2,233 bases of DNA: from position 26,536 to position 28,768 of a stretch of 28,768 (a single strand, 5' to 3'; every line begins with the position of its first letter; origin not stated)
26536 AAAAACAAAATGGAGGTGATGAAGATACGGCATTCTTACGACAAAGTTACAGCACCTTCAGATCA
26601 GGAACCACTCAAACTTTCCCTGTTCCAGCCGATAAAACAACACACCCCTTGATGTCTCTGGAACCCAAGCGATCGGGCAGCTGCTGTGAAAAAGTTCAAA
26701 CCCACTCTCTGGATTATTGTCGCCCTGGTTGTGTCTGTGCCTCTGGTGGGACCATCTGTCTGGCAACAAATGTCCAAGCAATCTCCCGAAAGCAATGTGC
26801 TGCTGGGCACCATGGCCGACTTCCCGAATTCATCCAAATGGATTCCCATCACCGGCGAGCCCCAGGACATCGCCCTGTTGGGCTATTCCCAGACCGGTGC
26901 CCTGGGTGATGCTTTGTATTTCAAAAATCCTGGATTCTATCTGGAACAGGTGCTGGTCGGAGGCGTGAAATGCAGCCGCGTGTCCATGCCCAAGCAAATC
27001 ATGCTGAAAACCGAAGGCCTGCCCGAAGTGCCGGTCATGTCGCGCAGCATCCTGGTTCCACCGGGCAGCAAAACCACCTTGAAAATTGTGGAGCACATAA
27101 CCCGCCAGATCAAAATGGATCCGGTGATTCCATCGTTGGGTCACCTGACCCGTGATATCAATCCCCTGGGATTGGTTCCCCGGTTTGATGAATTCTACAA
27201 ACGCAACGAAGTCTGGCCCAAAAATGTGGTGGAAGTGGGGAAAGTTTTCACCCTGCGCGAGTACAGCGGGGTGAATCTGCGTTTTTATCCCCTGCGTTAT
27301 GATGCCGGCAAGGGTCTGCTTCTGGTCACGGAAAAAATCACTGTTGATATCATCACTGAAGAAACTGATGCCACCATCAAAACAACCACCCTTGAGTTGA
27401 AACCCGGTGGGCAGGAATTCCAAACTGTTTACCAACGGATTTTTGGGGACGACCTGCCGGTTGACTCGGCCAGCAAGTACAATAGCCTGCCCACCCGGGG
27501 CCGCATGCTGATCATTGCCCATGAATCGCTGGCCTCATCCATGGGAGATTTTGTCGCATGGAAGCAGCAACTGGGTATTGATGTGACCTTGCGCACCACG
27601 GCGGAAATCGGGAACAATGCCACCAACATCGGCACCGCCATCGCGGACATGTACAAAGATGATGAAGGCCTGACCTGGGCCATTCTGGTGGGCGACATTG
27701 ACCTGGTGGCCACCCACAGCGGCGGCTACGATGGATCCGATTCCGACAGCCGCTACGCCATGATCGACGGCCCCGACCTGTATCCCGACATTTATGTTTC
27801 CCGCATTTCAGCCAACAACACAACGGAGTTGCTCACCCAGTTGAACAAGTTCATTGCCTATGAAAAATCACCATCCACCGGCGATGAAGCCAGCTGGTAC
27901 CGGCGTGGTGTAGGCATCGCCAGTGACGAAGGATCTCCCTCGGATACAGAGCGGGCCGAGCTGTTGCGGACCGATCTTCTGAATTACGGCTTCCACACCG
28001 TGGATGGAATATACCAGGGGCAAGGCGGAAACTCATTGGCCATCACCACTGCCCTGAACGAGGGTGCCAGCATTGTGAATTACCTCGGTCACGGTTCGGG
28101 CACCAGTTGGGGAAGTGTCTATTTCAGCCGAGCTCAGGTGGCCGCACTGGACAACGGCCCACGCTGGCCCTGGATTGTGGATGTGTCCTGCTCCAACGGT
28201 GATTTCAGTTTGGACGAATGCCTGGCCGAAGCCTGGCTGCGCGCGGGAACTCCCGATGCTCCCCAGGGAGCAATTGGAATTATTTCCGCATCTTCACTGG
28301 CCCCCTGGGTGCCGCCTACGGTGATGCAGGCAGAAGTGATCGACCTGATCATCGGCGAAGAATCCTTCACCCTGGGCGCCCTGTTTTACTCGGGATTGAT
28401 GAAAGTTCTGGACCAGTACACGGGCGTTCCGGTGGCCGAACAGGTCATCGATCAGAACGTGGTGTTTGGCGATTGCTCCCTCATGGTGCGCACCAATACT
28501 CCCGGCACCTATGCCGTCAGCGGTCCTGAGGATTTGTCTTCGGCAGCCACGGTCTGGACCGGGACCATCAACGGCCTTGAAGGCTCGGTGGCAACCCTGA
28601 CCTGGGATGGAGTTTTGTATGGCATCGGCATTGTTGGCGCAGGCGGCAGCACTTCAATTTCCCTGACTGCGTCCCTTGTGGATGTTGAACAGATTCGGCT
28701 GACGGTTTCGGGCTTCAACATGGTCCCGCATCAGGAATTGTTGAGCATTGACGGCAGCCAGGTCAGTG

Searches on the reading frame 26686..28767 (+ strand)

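Call 62: search_protein_families(library=pfam, proteins=[window:26686-28767:+])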
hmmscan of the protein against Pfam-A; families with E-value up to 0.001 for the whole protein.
window:26686-28767:+ (694 aa): 3 families
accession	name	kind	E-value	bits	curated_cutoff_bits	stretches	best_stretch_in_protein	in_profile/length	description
PF01364.23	Peptidase_C25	-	1.8e-48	166.1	23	1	274-600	1-373/374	Peptidase family C25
PF08126.16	Propeptide_C25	-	3e-13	49.8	22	1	95-230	42-178/205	Propeptide_C25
PF03785.20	Peptidase_C25_C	-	3.2e-07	30.5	25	1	630-683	24-75/79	Peptidase family C25, C terminal ig-like domain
